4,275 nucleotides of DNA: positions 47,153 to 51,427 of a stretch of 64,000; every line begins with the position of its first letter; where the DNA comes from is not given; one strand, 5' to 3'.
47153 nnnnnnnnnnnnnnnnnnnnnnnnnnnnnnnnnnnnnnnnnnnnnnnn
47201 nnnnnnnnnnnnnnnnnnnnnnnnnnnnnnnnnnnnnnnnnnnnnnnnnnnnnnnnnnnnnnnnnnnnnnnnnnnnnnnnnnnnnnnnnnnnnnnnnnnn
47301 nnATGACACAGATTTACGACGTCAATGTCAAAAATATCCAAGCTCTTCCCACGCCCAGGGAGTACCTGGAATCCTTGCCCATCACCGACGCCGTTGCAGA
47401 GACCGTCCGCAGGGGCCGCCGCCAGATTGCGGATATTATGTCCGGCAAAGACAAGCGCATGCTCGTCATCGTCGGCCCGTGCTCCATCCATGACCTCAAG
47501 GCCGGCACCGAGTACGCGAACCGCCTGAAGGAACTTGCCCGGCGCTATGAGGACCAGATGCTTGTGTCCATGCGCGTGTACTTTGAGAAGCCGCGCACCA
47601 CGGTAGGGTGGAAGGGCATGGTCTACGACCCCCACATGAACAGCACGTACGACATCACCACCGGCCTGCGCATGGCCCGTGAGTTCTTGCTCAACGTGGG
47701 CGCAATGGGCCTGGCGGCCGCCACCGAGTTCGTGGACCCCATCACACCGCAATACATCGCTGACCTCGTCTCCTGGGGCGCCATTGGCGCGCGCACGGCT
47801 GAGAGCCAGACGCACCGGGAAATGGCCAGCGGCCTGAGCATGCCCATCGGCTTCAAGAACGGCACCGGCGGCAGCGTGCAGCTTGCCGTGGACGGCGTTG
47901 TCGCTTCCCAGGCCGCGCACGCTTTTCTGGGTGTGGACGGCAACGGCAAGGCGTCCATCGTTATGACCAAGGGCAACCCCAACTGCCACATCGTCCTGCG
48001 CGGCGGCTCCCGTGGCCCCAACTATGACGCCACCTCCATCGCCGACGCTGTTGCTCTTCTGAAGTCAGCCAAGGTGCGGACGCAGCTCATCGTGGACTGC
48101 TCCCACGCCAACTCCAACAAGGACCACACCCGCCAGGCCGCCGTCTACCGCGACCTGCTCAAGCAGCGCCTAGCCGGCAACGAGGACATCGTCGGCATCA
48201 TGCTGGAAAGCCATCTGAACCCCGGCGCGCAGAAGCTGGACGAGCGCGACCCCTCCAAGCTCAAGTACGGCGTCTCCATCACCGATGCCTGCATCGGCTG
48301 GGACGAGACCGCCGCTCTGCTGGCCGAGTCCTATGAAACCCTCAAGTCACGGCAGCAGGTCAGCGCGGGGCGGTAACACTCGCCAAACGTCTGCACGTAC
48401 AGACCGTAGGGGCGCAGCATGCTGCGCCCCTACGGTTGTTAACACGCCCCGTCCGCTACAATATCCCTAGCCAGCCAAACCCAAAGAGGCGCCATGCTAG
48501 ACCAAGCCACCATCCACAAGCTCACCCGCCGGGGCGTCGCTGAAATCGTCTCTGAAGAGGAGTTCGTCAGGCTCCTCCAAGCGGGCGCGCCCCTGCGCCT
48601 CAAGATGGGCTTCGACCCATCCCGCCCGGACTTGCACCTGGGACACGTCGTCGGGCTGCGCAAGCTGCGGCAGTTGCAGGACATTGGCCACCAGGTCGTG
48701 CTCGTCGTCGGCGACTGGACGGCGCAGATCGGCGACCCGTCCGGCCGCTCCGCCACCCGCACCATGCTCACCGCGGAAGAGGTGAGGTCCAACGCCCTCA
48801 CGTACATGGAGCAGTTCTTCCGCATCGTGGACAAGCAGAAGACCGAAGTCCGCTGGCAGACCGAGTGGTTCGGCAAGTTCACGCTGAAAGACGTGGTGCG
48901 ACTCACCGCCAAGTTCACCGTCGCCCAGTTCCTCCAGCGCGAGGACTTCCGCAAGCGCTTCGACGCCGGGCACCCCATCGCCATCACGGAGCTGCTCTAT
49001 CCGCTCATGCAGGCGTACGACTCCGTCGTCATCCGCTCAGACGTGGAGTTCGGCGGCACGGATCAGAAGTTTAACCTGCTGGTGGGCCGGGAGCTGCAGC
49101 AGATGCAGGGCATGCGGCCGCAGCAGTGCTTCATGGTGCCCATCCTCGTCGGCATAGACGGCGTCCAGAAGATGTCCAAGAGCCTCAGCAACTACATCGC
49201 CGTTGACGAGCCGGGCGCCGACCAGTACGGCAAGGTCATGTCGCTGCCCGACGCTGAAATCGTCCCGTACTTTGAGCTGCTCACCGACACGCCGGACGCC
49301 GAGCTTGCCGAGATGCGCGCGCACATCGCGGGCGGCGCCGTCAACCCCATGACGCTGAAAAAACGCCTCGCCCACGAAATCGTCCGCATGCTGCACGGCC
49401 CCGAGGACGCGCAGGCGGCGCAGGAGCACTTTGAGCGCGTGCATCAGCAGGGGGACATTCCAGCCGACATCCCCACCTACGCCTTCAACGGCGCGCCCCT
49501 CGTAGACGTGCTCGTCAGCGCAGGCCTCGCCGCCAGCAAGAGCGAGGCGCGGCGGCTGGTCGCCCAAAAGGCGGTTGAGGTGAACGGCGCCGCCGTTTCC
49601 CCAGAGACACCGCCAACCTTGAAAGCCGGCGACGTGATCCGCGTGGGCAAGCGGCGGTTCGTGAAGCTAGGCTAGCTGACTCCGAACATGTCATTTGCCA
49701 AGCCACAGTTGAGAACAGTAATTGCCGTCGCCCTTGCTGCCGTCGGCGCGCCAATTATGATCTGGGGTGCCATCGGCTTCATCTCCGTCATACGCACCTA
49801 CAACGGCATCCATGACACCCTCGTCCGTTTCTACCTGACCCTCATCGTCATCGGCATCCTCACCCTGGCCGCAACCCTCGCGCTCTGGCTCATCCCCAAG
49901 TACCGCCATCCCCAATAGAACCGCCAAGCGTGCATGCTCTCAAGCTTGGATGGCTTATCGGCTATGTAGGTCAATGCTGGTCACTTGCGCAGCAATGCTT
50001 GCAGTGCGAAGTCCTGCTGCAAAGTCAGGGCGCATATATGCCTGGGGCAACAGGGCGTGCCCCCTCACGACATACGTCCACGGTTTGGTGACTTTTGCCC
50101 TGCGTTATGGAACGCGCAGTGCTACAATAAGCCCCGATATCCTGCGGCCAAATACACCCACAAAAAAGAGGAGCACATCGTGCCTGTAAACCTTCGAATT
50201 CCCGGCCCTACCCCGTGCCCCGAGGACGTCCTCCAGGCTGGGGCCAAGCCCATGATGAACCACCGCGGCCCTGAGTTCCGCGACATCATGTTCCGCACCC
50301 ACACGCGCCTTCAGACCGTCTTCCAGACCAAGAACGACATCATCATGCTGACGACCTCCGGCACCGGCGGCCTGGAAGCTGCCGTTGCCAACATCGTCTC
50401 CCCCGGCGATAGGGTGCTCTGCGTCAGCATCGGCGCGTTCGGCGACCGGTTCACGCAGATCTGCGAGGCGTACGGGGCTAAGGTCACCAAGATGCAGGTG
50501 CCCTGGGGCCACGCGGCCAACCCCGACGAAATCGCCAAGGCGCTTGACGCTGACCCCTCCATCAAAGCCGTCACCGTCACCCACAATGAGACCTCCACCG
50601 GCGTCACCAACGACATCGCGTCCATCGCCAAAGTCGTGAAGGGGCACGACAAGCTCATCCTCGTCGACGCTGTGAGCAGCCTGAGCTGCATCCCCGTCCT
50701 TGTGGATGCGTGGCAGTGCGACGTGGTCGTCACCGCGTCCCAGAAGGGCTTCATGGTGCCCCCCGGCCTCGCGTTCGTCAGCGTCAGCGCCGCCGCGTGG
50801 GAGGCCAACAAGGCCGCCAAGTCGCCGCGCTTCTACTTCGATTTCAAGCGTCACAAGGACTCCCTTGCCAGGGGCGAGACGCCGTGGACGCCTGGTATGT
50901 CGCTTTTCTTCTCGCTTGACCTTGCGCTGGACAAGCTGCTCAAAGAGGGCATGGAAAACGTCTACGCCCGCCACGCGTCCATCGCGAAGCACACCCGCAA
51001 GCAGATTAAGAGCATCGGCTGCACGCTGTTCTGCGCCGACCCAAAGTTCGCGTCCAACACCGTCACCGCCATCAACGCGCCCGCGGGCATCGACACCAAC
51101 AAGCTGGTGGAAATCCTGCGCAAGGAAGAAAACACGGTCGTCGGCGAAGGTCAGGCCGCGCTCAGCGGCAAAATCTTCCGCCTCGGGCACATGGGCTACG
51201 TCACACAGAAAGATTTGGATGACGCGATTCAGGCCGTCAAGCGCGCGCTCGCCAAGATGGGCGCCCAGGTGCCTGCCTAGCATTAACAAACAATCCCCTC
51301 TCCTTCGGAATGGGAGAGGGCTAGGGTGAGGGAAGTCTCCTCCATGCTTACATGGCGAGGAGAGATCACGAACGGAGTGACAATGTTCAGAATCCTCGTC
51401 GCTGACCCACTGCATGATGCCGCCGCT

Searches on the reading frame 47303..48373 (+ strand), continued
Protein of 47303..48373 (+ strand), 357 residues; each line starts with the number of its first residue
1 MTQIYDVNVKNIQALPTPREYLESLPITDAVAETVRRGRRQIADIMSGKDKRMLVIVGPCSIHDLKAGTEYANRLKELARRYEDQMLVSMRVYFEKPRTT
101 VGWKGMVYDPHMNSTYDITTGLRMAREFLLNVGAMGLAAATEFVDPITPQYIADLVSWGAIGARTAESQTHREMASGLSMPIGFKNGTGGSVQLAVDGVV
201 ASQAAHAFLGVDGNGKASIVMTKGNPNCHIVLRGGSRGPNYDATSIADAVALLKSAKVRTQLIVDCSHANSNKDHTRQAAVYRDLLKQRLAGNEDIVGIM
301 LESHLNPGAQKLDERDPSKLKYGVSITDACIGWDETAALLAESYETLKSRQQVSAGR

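Call 41: find_encoding_contigs(protein=P0006, flank=2000, max_places=2)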
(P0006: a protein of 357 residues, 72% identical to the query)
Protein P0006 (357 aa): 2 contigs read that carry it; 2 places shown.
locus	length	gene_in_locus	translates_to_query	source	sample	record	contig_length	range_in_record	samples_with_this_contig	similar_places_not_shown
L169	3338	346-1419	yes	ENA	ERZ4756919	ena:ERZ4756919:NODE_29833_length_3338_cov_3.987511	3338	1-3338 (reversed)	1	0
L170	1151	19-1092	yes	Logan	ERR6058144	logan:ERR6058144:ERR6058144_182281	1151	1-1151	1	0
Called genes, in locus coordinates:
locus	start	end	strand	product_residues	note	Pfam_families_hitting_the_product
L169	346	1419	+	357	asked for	PF00793:DAHP_synth_1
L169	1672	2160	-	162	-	PF13302:Acetyltransf_3, PF13420:Acetyltransf_4, PF13527:Acetyltransf_9 (faint), PF00583:Acetyltransf_1, PF13673:Acetyltransf_10, PF13508:Acetyltransf_7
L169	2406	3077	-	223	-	PF00486:Trans_reg_C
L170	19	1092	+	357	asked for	PF00793:DAHP_synth_1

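Call 42: find_encoding_contigs(protein=P0014, flank=2000, max_places=2)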
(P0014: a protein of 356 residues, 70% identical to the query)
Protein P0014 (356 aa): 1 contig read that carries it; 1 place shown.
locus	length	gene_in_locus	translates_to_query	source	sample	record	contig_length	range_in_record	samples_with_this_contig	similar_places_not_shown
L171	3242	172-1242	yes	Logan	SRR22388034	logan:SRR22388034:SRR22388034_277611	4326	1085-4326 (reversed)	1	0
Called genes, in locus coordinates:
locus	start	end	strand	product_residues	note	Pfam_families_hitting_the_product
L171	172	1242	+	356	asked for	PF00793:DAHP_synth_1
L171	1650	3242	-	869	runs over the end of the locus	PF17900:Peptidase_M1_N, PF01433:Peptidase_M1, PF11838:ERAP1_C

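Call 43: find_encoding_contigs(protein=P0018, flank=2000, max_places=2)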
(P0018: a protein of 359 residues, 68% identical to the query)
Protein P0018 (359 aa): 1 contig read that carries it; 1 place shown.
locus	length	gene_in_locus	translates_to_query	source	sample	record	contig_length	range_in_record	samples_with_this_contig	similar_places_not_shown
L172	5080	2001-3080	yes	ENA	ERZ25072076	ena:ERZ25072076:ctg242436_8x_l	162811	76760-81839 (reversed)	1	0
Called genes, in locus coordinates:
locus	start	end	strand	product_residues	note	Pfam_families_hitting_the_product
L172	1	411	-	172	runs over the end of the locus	PF09055:Sod_Ni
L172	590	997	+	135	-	PF10502:Peptidase_S26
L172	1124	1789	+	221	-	PF00300:His_Phos_1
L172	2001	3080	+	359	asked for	PF00793:DAHP_synth_1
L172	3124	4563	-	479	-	PF07690:MFS_1, PF12832:MFS_1_like (faint)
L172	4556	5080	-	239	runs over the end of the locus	PF20582:UPF0758_N, PF04002:RadC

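Call 44: find_encoding_contigs(protein=P0015, flank=2000, max_places=2)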
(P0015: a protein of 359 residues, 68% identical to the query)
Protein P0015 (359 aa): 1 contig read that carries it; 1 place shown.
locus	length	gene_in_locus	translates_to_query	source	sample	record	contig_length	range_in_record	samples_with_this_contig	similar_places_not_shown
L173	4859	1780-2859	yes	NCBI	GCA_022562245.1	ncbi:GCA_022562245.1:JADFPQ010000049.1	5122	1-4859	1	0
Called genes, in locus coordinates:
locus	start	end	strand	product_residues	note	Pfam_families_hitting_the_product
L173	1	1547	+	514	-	PF02163:Peptidase_M50, PF01738:DLH (faint)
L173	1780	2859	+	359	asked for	PF00793:DAHP_synth_1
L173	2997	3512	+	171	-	PF01878:EVE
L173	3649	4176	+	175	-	PF04893:Yip1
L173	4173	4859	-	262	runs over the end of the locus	PF01026:TatD_DNase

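Call 56: search_solved_structures(query=window:47303-48373:+, max_evalue=1e-20)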
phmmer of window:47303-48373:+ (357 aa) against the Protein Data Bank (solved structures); distinct sequences matched with E-value up to 1e-20: 21.
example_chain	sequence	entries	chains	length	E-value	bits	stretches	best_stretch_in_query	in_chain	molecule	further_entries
4hso_A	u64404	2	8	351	4.8e-119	400.6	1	6-342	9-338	3-deoxy-D-arabino-heptulosonate 7-phosphate synthase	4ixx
4hsn_A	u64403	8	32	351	3.3e-118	397.8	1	6-342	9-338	3-deoxy-D-arabino-heptulosonate 7-phosphate synthase | PHOSPHO-2-DEHYDRO-3-DEOXYHEPTONATE ALDOLASE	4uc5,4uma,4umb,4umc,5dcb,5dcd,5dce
5d02_A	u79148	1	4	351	8.7e-118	396.4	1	6-342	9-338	Phospho-2-dehydro-3-deoxyheptonate aldolase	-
5d03_A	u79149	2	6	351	1.2e-117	396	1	6-342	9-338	Phospho-2-dehydro-3-deoxyheptonate aldolase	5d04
4ucg_A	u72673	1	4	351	2.3e-117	395.1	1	6-342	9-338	PHOSPHO-2-DEHYDRO-3-DEOXYHEPTONATE ALDOLASE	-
5czt_A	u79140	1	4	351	2.3e-117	395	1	6-342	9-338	Phospho-2-dehydro-3-deoxyheptonate aldolase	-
5cz0_A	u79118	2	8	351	2.3e-117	395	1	6-342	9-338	Phospho-2-dehydro-3-deoxyheptonate aldolase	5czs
5d05_A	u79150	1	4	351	2.3e-117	395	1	6-342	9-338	Phospho-2-dehydro-3-deoxyheptonate aldolase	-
5d09_A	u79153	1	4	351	4.2e-117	394.2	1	6-342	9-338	Phospho-2-dehydro-3-deoxyheptonate aldolase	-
9j7h_A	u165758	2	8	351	2.8e-113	381.6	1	5-350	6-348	Phospho-2-dehydro-3-deoxyheptonate aldolase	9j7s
1gg1_A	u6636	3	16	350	8.8e-112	376.7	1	5-351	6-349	3-DEOXY-D-ARABINO-HEPTULOSONATE-7-PHOSPHATE SYNTHASE | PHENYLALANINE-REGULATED 3-DEOXY-D-ARABINO-HEPTULOSONATE-7-PHOSPHATE SYNTHASE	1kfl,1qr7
5cks_A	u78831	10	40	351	8.9e-112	376.7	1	5-351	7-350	Phospho-2-dehydro-3-deoxyheptonate aldolase, Phe-sensitive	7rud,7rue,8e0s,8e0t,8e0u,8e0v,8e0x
1n8f_A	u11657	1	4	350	2.3e-111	375.3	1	5-351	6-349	DAHP Synthetase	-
6agl_A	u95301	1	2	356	1e-110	373.2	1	6-349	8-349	Phospho-2-dehydro-3-deoxyheptonate aldolase, Tyr-sensitive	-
6agm_A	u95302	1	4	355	1.1e-110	373.1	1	6-349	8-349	Phospho-2-dehydro-3-deoxyheptonate aldolase, Tyr-sensitive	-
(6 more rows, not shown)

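Call 65: search_protein_families(library=pfam, proteins=[window:47303-48373:+], max_evalue=0.001)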
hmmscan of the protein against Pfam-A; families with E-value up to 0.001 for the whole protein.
window:47303-48373:+ (357 aa): 1 family
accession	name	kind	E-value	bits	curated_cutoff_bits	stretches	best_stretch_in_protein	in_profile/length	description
PF00793.26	DAHP_synth_1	-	7.6e-88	294.4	25.5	1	44-339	9-268/270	DAHP synthetase I family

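Call 73: find_encoding_contigs(protein=P0019, flank=2000, max_places=2)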
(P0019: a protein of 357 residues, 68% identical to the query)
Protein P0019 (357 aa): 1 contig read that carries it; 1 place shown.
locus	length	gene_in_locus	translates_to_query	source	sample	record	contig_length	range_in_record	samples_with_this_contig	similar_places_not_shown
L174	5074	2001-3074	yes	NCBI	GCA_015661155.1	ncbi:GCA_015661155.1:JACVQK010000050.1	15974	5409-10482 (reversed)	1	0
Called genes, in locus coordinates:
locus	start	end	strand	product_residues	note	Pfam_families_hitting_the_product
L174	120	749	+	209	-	PF01865:PhoU_div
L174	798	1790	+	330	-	PF01384:PHO4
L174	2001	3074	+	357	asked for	PF00793:DAHP_synth_1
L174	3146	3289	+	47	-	-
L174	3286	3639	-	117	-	PF04892:VanZ-LLP1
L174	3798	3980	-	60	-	-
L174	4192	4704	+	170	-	PF01687:Flavokinase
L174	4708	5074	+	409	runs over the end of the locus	PF00579:tRNA-synt_1b, PF22421:SYY_C-terminal (weak), PF01479:S4 (weak)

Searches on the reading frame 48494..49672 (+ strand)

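Call 65: search_protein_families(library=pfam, proteins=[window:48494-49672:+], max_evalue=0.001)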
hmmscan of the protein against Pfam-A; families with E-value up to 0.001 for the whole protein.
window:48494-49672:+ (393 aa): 4 families
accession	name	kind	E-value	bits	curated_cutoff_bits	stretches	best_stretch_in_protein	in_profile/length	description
PF00579.31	tRNA-synt_1b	-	9.5e-72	242.2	21.1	1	32-317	4-291/292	tRNA synthetases class I (W and Y)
PF01479.30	S4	-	4.6e-08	33.1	22.8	1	336-381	3-47/48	S4 domain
PF22421.1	SYY_C-terminal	-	5.6e-08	33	27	1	324-368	7-53/83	Tyrosine--tRNA ligase SYY-like C-terminal domain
PF16714.10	TyrRSs_C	-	8.3e-06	26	30.6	1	325-368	12-55/120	Tyrosyl-tRNA synthetase C-terminal domain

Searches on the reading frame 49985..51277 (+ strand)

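Call 65: search_protein_families(library=pfam, proteins=[window:49985-51277:+], max_evalue=0.001)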
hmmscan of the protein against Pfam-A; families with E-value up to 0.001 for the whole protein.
window:49985-51277:+ (431 aa): 2 families
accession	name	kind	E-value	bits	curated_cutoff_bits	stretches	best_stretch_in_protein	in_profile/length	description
PF00266.25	Aminotran_5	-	2.4e-30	106.2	21.5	1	89-410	32-367/371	Aminotransferase class-V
PF01053.26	Cys_Met_Meta_PP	-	1.3e-05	24.4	27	1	120-254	70-198/381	Cys/Met metabolism PLP-dependent enzyme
